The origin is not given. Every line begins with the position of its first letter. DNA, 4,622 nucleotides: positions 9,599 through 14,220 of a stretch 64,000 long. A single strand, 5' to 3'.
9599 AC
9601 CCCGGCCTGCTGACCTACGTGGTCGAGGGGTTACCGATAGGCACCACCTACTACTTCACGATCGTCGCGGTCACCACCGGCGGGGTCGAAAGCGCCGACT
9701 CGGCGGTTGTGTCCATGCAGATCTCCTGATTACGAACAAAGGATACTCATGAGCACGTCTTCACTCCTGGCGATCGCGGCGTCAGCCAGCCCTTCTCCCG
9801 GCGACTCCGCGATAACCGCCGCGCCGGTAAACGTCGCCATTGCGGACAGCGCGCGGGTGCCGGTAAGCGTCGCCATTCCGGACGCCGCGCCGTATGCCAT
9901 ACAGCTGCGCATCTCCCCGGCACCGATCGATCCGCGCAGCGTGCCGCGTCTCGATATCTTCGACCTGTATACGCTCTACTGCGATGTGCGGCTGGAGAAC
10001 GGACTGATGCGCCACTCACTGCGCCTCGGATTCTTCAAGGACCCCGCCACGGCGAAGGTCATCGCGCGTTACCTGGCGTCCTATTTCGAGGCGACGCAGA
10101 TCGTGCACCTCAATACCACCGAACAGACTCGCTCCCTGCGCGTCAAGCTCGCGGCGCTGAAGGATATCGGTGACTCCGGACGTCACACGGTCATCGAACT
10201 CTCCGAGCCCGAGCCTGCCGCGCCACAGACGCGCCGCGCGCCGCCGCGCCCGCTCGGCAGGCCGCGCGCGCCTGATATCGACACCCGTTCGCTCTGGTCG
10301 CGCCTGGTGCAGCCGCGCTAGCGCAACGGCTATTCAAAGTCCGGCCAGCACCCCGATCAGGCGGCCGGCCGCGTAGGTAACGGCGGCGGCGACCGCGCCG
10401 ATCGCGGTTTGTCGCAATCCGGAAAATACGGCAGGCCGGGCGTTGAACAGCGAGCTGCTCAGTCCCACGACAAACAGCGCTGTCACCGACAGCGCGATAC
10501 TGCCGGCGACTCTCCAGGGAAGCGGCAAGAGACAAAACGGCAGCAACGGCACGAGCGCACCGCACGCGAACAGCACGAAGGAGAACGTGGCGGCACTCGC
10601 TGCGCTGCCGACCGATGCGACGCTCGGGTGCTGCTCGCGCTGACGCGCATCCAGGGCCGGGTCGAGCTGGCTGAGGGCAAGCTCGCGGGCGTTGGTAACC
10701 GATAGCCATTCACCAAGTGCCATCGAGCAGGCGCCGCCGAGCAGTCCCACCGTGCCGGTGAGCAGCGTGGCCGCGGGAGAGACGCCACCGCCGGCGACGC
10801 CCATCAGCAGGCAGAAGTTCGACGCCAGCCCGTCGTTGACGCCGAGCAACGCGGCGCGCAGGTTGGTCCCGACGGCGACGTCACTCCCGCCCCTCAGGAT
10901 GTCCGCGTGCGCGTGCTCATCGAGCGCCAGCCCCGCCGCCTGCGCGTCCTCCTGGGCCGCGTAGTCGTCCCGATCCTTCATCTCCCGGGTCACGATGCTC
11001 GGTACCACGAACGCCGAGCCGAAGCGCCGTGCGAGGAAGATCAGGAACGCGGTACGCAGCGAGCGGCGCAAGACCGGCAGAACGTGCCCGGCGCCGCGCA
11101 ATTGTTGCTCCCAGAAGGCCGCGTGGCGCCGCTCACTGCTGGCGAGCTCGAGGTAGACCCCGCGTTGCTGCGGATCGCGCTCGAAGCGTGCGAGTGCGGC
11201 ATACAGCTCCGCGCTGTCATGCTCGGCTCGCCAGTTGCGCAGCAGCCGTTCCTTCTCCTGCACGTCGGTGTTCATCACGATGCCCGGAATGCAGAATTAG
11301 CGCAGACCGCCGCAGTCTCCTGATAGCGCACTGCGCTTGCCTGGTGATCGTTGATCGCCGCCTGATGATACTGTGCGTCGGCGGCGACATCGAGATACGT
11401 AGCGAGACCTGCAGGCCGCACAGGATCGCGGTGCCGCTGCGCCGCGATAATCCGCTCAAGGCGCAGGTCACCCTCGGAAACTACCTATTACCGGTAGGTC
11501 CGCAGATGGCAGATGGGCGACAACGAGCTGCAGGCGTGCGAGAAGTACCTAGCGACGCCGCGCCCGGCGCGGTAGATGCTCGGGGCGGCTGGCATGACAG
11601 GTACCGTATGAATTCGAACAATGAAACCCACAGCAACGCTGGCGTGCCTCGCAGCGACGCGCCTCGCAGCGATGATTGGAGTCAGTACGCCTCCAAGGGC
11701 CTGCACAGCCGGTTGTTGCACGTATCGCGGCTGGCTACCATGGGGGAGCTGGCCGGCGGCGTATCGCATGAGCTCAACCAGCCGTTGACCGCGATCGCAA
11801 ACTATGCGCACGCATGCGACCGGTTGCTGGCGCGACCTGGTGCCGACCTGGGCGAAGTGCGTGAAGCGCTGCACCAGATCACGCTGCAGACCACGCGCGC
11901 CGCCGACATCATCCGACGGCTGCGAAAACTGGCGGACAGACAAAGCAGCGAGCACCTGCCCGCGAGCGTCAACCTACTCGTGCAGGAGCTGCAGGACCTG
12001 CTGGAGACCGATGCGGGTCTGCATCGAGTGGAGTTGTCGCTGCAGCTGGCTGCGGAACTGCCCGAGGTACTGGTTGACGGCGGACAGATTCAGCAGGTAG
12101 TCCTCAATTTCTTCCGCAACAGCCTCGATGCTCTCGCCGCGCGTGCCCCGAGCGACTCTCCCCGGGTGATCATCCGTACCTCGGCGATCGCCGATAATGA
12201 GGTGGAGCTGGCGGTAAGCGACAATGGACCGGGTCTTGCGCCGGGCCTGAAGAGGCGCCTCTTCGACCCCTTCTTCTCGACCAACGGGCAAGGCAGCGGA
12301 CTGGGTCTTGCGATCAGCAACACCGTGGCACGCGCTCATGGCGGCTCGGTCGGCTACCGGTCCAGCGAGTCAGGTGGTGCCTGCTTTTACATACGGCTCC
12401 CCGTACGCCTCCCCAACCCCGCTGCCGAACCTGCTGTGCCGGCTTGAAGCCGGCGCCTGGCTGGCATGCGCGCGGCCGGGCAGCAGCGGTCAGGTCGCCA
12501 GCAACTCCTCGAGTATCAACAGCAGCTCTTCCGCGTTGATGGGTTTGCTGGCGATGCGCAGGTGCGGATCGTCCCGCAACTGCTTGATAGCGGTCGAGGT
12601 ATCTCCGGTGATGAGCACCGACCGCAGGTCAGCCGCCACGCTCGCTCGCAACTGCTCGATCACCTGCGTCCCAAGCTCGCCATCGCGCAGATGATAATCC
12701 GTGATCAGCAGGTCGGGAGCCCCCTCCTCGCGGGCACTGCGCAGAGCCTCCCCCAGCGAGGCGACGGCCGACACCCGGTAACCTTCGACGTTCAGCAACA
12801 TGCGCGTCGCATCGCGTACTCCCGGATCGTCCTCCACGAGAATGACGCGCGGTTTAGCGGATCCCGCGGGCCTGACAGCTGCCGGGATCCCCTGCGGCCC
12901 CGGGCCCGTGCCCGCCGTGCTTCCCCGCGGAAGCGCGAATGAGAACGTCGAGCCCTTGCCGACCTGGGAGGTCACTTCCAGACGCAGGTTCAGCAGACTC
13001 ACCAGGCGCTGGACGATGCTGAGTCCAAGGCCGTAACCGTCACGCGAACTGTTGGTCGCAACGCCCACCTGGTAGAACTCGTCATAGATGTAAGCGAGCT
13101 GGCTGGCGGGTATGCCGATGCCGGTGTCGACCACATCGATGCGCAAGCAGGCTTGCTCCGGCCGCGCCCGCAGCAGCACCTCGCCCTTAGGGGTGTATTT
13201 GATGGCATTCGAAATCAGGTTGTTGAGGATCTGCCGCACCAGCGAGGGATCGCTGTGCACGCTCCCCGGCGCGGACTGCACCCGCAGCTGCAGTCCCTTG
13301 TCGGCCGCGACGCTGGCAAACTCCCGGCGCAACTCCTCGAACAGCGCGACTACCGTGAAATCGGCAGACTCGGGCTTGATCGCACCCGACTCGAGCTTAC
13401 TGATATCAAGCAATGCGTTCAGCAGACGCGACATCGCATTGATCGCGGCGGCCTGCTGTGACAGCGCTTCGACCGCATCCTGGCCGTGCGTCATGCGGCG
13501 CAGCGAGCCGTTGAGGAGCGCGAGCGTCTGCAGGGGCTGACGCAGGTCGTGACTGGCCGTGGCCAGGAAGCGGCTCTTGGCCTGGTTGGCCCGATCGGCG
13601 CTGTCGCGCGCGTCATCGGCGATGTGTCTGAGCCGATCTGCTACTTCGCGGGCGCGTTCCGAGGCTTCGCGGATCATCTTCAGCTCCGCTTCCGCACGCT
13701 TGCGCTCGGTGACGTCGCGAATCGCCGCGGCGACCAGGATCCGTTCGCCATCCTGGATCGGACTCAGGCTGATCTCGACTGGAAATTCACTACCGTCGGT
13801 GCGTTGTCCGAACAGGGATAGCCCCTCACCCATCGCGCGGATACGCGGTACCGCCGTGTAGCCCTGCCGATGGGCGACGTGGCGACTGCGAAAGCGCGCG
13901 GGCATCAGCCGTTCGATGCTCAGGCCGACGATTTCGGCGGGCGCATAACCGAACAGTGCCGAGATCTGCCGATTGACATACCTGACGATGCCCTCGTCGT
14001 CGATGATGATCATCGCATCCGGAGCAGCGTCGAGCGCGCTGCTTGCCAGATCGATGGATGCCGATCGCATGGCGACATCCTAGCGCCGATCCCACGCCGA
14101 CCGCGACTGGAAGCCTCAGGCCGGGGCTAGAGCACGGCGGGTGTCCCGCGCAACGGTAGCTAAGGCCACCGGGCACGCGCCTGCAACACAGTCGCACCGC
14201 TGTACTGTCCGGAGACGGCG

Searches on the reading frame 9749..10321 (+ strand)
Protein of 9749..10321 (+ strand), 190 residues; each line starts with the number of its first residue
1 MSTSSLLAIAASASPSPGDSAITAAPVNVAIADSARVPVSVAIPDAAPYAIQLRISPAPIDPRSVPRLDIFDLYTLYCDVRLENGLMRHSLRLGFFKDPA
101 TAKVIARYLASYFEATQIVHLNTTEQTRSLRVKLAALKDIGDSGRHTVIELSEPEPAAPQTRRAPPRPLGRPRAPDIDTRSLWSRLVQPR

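Call 10: search_protein_families(library=pfam, proteins=[window:9749-10321:+], max_evalue=0.01)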
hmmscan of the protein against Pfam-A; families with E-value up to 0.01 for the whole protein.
window:9749-10321:+ (190 aa): 0 families

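Call 11: search_protein_families(library=ncbifam, proteins=[window:9749-10321:+], max_evalue=0.01)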
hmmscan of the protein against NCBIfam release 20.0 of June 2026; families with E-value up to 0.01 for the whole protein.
window:9749-10321:+ (190 aa): 0 families

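Call 13: find_homologous_proteins(query=window:9749-10321:+)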
Query window:9749-10321:+ (190 aa): 43 proteins with E <= 0.001 among 663 candidates.
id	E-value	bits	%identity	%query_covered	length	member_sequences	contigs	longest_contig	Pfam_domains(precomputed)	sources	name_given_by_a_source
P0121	1.5e-113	395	98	100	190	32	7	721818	-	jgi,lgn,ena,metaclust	jgi:hypothetical protein|metaclust:\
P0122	1.7e-105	369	94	100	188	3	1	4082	-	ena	-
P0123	5.4e-83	295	76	100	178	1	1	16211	-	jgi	jgi:hypothetical protein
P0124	2.0e-77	277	74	99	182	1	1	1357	-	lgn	-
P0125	9.1e-77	275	73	100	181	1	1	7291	-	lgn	-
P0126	1.1e-76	275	75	100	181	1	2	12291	-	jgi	jgi:hypothetical protein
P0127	3.8e-76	273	75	99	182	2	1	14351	-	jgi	jgi:hypothetical protein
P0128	1.0e-74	268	74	100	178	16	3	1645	-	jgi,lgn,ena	jgi:hypothetical protein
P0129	1.7e-71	258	71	78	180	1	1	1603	-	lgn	-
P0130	1.1e-65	239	74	80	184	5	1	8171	-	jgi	jgi:hypothetical protein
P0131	7.1e-51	191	59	88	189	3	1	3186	-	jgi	jgi:hypothetical protein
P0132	2.1e-50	189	63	77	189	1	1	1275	-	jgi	jgi:hypothetical protein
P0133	3.8e-46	175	59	75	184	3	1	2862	-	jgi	jgi:hypothetical protein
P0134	5.2e-46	175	59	77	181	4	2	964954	-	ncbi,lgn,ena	-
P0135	2.6e-43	166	59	75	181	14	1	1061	-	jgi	jgi:hypothetical protein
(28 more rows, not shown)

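Call 15: find_related_loci(query=A1, collection=genome_contigs, flank=4000)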
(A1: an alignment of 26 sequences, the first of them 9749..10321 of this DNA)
Query A1 (190 aa) in genome_contigs; peptide patterns used: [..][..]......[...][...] (x = any residue, [..] = any of these).
124 stretches matched a pattern; 107 encode a relative of the query (tblastn E <= 1e-3); the best 80 are kept; 80 distinct loci.
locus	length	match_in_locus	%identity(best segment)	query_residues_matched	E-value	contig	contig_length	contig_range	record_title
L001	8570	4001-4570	97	1-190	2e-119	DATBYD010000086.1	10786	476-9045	MAG TPA_asm: Steroidobacteraceae bacterium isolate SMAG_U7584 k141_1344979, whole genome shotgun sequence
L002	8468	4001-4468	74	38-189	1e-64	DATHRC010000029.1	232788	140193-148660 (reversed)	MAG TPA_asm: Steroidobacteraceae bacterium isolate SMAG_U12755 k141_795141, whole genome shotgun sequence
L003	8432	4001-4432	59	44-189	3e-51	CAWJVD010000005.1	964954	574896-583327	MAG: uncultured Gammaproteobacteria bacterium isolate MFD00964.bin.2.209 genome assembly, contig: contig_7898, whole gen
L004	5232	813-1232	59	47-188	8e-49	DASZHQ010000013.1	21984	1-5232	MAG TPA_asm: Steroidobacteraceae bacterium isolate SMAG_U6580 k141_858460, whole genome shotgun sequence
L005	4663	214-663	40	38-189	3e-30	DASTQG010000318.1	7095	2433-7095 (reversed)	MAG TPA_asm: Steroidobacteraceae bacterium isolate SMAG_U2217 k141_1258516, whole genome shotgun sequence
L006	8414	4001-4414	38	49-189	2e-28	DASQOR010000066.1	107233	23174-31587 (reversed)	MAG TPA_asm: Steroidobacteraceae bacterium isolate SMAG_U10808 k141_2259550, whole genome shotgun sequence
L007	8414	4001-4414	38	49-189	2e-28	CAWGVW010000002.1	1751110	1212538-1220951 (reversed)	MAG: uncultured Gammaproteobacteria bacterium isolate MFD02242.bin.1.86 genome assembly, contig: contig_5052, whole geno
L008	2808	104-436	48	50-161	2e-26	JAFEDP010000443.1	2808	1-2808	MAG: Proteobacteria bacterium isolate SZAS-83 LIN-417__443__length-2808, whole genome shotgun sequence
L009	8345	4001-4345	44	49-164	2e-25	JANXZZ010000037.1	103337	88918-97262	MAG: Proteobacteria bacterium isolate GL140_5_metabat_135_sub GL140_5_k141_3227317, whole genome shotgun sequence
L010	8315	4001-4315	42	49-153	7e-25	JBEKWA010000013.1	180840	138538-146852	MAG: Steroidobacteraceae bacterium isolate SPRUCE 617 SPRUCE_617_13, whole genome shotgun sequence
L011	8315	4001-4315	40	49-153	1e-24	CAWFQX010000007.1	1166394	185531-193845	MAG: uncultured Gammaproteobacteria bacterium isolate MFD00964.bin.1.275 genome assembly, contig: contig_4700, whole gen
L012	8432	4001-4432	44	49-185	2e-24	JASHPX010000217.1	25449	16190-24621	MAG: Gammaproteobacteria bacterium isolate JOPF060 JOPF_NEAR_contig_819625, whole genome shotgun sequence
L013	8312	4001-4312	40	49-152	5e-24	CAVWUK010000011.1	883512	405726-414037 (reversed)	MAG: uncultured Gammaproteobacteria bacterium isolate MFD01716.bin.1.60 genome assembly, contig: contig_44028, whole gen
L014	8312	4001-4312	39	49-152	8e-24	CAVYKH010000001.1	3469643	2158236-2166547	MAG: uncultured Gammaproteobacteria bacterium isolate MFD05580.bin.1.115 genome assembly, contig: contig_13559, whole ge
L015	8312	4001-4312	38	49-152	7e-24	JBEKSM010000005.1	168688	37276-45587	MAG: Steroidobacteraceae bacterium isolate SPRUCE 534 SPRUCE_534_5, whole genome shotgun sequence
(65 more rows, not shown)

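Call 16: find_related_loci(query=A1, collection=metagenome_contigs, flank=4000)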
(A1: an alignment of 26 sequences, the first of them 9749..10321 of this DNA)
Query A1 (190 aa) in metagenome_contigs; peptide patterns used: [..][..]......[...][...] (x = any residue, [..] = any of these).
270 stretches matched a pattern; 257 encode a relative of the query (tblastn E <= 1e-3); the best 80 are kept; 80 distinct loci.
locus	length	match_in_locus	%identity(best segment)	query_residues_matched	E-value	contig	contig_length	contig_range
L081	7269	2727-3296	98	1-190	2e-120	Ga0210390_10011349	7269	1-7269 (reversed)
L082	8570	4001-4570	98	1-190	2e-119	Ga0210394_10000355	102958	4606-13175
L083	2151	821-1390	97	1-190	2e-125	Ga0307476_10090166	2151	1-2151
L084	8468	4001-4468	74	38-189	8e-65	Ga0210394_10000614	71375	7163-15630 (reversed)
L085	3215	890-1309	59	47-188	4e-49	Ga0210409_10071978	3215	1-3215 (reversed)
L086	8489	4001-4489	47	20-187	7e-43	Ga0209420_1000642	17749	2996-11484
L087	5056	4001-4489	46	20-187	3e-42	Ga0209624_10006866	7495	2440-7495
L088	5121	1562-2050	46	20-187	3e-42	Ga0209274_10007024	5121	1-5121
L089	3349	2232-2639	50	49-187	2e-39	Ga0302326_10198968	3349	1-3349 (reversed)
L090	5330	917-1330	48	49-189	5e-38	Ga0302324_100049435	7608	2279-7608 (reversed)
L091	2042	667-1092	49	49-190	2e-38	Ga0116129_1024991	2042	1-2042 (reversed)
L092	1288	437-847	46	49-187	2e-33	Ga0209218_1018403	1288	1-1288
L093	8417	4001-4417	45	46-189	2e-32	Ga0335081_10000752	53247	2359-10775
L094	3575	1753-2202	40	38-189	5e-31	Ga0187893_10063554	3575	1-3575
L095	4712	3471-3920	40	38-189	6e-31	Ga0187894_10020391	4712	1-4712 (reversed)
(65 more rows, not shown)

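Call 76: search_solved_structures(query=A1, max_evalue=10)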
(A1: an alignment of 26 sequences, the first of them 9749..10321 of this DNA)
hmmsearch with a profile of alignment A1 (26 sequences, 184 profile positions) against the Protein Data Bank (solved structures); distinct sequences matched with E-value up to 10: 3.
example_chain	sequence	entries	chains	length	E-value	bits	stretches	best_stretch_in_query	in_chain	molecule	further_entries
3wr7_A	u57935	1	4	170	0.68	12.8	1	62-88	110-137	Spermidine N1-acetyltransferase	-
6cy6_A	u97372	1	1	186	0.81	12.6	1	62-88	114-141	Spermidine N(1)-acetyltransferase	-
4r9m_A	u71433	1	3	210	1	12.2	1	62-88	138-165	Spermidine N(1)-acetyltransferase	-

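Call 77: search_protein_families(library=pfam, alignment_id=A1, max_evalue=1)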
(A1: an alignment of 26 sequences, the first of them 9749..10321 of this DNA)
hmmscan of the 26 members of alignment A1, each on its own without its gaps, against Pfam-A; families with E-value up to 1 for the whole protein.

A. member 1, window:9749-10321:+ (190 aa): 0 families

B. families by the number of members that match (of 26 scanned): 3 families
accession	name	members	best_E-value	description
PF04967.18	HTH_10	2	0.11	HTH DNA binding domain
PF00291.31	PALP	1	0.12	Pyridoxal-phosphate dependent enzyme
PF22726.1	NCAB2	1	0.14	NACHT C-terminal Alpha/Beta 2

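Call 81: predict_structure(alignment_id=A1)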
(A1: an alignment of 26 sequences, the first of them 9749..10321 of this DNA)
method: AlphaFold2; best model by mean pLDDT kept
length: 190 residues; sequences in the alignment: 26
mean_pLDDT: 69.2   pTM: 0.55
mean pLDDT of the five models: 69.2, 68.2, 68.2, 67.9, 62.9
residues with pLDDT >= 90: 69; 70-90: 33; 50-70: 23; < 50: 65
segments of 3 or more residues with pLDDT < 50: 1-37, 152-165, 167-176
pLDDT, mean of each block of 10 residues (from residue 1): 41 36 35 49 83 94 91 92 91 93 94 92 80 89 62 47 43 47 56
secondary structure, 60 per line:
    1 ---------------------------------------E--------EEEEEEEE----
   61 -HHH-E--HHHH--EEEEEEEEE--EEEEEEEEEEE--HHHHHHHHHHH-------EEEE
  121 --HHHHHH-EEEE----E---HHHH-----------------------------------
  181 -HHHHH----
elements in order: E49-56 H69-72 E75-83 E86-96 H99-109 E117-120 H123-128 E130-133 H142-145 H182-186

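Call 83: fold_search(model_id=the predicted structure, library=pdb)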
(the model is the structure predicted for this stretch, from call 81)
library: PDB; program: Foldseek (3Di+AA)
matches with E <= 10: 565; with E <= 0.001: 0
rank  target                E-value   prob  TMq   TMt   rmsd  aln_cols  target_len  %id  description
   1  6i09_A                1.3e-01  0.98  0.29  0.67   4.9        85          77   12  Crystal structure of RlpA SPOR domain from Pseudomonas aeruginosa in complex with denuded glycan obtained by soaking (released 2019-11-13)
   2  8qzl_C                1.5e-01  0.41  0.24  0.06   9.4       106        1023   13  Single particle cryo-EM co-structure of Klebsiella pneumoniae AcrB with the BDM91288 efflux pump inhibitor at 3.42 Ang (released 2024-11-06)
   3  1x60_MODEL_1_A        1.9e-01  0.90  0.29  0.61   3.5        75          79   15  Solution structure of the peptidoglycan binding domain of B. subtilis cell wall lytic enzyme CwlC (released 2005-08-09)
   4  4blg_A                2.8e-01  0.38  0.24  0.34   5.0        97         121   18  Crystal structure of MHV-68 Latency-associated nuclear antigen (LANA) C-terminal DNA binding domain (released 2013-10-30)
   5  2yq1_D                3.3e-01  0.47  0.25  0.34   4.9        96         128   17  MHV-68 LANA (ORF73) C-terminal domain: triclinic crystal form (released 2013-11-13)
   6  7kii_A                3.7e-01  0.12  0.19  0.28   7.7       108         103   12  Muscovy duck circovirus Rep domain complexed with a single-stranded DNA 10-mer comprising the cleavage site and Mn2+ (released 2021-11-17)
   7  6i05                  3.9e-01  0.89  0.28  0.64   5.0        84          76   13  Crystal structure of RlpA SPOR domain from Pseudomonas aeruginosa (released 2019-11-13)
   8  4blg_B                4.2e-01  0.28  0.25  0.35   5.1        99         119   15  Crystal structure of MHV-68 Latency-associated nuclear antigen (LANA) C-terminal DNA binding domain (released 2013-10-30)
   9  2qrr_A                4.2e-01  0.21  0.21  0.34   9.8       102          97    7  Crystal structure of the soluble domain of the ABC transporter, ATP-binding protein from Vibrio parahaemolyticus (released 2007-08-14)
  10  2v50_D                4.4e-01  0.14  0.21  0.06   9.7       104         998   15  The Missing Part of the Bacterial MexAB-OprM System: Structural determination of the Multidrug Exporter MexB (released 2009-05-19)
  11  3pqb_D                4.7e-01  0.08  0.18  0.09  13.0       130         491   18  The crystal structure of pregilvocarcin in complex with GilR, an oxidoreductase that catalyzes the terminal step of gi (released 2011-05-11)
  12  3pqb_A                5.6e-01  0.06  0.15  0.08  12.6       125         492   14  The crystal structure of pregilvocarcin in complex with GilR, an oxidoreductase that catalyzes the terminal step of gi (released 2011-05-11)
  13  2v50_A                6.0e-01  0.13  0.21  0.06   9.7       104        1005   15  The Missing Part of the Bacterial MexAB-OprM System: Structural determination of the Multidrug Exporter MexB (released 2009-05-19)
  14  7ock_K                6.4e-01  0.14  0.20  0.25   7.5       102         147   14  MAT in complex with SAMH (released 2021-07-21)
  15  3jto_A                6.7e-01  0.20  0.25  0.39   5.7       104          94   15  Crystal structure of the c-terminal domain of YpbH (released 2009-09-29)
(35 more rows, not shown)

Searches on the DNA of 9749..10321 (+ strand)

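Call 17: search_rna_families(sources=[L001, L002, L003, L004, L005, L006, L007, L008, L009, L010, L011, L012, L013, L014, L015, L016, L017, L018], threshold=gathering)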
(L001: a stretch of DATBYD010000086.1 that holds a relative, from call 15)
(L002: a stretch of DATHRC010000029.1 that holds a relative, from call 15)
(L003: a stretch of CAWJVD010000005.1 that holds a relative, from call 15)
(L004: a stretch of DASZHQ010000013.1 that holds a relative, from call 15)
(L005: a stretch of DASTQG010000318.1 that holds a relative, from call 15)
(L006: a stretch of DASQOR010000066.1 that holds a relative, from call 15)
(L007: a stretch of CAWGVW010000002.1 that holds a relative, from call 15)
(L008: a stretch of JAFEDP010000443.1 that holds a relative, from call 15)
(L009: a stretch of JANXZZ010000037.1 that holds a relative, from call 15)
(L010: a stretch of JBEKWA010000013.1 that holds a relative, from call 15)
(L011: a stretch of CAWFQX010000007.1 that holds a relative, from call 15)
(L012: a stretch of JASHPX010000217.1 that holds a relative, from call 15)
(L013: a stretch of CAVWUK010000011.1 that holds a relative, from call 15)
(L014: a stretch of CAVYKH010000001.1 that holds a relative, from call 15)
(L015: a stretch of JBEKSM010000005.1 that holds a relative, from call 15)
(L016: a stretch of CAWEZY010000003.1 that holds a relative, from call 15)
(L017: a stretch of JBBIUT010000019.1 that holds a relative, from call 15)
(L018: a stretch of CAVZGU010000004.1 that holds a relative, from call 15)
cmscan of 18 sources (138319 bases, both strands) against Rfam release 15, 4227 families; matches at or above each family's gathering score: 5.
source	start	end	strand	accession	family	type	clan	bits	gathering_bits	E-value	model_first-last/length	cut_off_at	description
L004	44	128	+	RF01051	c-di-GMP-I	Cis-reg; riboswitch;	CL00126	79.1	35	1.5e-13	1-87/87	no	c-di-GMP-I riboswitch aptamer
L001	3330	3414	+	RF01051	c-di-GMP-I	Cis-reg; riboswitch;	CL00126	78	35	2.8e-13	1-87/87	no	c-di-GMP-I riboswitch aptamer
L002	3267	3350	+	RF01051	c-di-GMP-I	Cis-reg; riboswitch;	CL00126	77.9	35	2.9e-13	1-87/87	no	c-di-GMP-I riboswitch aptamer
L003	3239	3323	+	RF01051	c-di-GMP-I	Cis-reg; riboswitch;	CL00126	77.5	35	3.6e-13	1-87/87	no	c-di-GMP-I riboswitch aptamer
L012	2074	2147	-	RF00005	tRNA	Gene; tRNA;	CL00001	65.6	29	1.1e-11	1-71/71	no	tRNA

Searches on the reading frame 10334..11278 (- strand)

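Call 10: search_protein_families(library=pfam, proteins=[window:10334-11278:-], max_evalue=0.01)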
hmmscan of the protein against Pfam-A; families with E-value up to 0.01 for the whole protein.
window:10334-11278:- (314 aa): 2 families
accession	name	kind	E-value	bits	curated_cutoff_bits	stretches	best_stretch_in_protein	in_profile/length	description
PF01988.24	VIT1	-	2e-33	116.5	28.1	2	140-205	1-67/214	VIT family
PF02915.23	Rubrerythrin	-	0.0049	17.7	22.8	0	12-61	3-54/137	Rubrerythrin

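Call 11: search_protein_families(library=ncbifam, proteins=[window:10334-11278:-], max_evalue=0.01)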
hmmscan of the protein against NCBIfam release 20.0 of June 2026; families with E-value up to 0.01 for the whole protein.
window:10334-11278:- (314 aa): 0 families

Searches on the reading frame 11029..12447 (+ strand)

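Call 80: search_protein_families(library=pfam, proteins=[window:11029-12447:+], max_evalue=0.00001)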
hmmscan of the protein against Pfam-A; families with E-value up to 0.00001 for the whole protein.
window:11029-12447:+ (472 aa): 2 families
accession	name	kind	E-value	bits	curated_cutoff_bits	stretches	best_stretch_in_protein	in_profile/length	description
PF02518.31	HATPase_c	-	2.6e-23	83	26.4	1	352-460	4-110/111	Histidine kinase-, DNA gyrase B-, and HSP90-like ATPase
PF00512.31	HisKA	-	4e-10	40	26.9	1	238-306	2-65/66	His Kinase A (phospho-acceptor) domain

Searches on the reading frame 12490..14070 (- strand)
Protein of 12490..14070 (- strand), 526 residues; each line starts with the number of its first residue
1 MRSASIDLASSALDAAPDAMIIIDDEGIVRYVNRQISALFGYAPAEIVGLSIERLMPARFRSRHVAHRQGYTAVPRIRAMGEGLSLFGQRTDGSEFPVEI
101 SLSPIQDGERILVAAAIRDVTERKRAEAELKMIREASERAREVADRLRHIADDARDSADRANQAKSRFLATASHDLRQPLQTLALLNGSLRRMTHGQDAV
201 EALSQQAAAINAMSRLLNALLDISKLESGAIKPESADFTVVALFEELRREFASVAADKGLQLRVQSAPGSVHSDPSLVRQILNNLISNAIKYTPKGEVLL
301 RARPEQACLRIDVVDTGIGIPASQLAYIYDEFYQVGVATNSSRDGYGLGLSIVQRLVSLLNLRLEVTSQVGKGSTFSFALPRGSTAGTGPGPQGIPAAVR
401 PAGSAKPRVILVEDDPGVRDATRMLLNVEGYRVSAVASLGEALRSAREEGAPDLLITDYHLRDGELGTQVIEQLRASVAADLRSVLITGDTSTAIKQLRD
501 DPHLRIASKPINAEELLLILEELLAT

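Call 10: search_protein_families(library=pfam, proteins=[window:12490-14070:-], max_evalue=0.01)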
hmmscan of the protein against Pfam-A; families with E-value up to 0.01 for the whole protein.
window:12490-14070:- (526 aa): 10 families
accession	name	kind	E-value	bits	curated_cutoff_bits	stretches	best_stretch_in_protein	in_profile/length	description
PF02518.31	HATPase_c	-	9.4e-25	87.7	26.4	1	274-382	2-109/111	Histidine kinase-, DNA gyrase B-, and HSP90-like ATPase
PF13426.13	PAS_9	-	4.8e-15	56.1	27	1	17-122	1-103/103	PAS domain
PF08448.16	PAS_4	-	5.7e-14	52.7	23.1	1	13-125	1-110/110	PAS fold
PF00989.32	PAS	-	1.7e-12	47.8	22.6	1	11-120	5-113/113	PAS fold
PF00072.30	Response_reg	-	5.4e-12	46.3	30.2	1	409-519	1-109/111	Response regulator receiver domain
PF00512.31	HisKA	-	3.9e-10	40.1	26.9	1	164-229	1-66/66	His Kinase A (phospho-acceptor) domain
PF13188.13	PAS_8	-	1.2e-07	31.8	21.8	1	11-57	5-48/65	PAS domain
PF12860.13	PAS_7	-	3.5e-05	24.4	27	1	14-127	2-114/115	PAS fold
PF24820.1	Diguanyl_cycl_sensor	-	7.3e-05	23.1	28.1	1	18-113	7-104/109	Diguanylate cyclase-like sensor domain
PF13581.12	HATPase_c_2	-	0.0072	16.8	27.4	0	281-362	35-114/127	Histidine kinase-like ATPase domain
